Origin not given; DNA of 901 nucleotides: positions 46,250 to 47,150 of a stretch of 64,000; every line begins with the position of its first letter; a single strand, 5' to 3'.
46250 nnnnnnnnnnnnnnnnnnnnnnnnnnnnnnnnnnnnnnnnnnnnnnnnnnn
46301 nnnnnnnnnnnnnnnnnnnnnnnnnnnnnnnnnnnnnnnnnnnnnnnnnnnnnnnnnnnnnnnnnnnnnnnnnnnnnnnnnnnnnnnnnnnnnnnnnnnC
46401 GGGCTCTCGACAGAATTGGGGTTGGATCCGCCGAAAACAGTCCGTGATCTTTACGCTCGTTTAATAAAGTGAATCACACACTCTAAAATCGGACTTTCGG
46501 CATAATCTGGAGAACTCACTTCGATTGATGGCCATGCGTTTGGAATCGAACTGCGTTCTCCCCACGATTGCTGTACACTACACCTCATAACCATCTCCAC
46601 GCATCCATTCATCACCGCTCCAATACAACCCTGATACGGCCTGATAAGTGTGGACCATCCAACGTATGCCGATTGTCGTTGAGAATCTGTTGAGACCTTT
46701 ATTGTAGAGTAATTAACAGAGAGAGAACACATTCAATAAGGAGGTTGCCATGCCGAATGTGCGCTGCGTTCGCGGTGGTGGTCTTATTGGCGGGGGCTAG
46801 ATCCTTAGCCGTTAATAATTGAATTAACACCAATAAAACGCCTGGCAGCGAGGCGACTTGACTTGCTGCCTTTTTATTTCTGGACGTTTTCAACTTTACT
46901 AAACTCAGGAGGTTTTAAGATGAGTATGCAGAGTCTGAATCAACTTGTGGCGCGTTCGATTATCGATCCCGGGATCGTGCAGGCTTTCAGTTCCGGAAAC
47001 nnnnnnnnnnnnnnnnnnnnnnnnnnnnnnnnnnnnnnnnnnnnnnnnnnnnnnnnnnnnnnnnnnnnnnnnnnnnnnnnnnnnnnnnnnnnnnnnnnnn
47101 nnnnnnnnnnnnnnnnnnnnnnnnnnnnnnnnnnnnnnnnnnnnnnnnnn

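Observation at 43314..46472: SARP output module at the C-terminus of a MalT-like STAND NTPase, an inverted domain order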

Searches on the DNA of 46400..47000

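Call 29: search_rna_families(source=window, start=46400, end=47000, threshold=evalue, max_evalue=10)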
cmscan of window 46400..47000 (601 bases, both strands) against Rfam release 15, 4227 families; matches with E-value up to 10: 3.
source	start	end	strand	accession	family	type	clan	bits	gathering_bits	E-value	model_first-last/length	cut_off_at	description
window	46810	46840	+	RF01641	ceN53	Gene; snRNA; snoRNA; CD-box;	-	14.6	50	6.8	1-74/74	no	Caenorhabditis snoRNA ceN53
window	46548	46620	-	RF01194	sn2903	Gene; snRNA; snoRNA; CD-box;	CL00066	13.2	50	7.9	1-91/91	no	Small nucleolar RNA sn2903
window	46846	46986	+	RF02453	ncr952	Gene; sRNA;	-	11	100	9.5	1-143/143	no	Bacillus sRNA ncr952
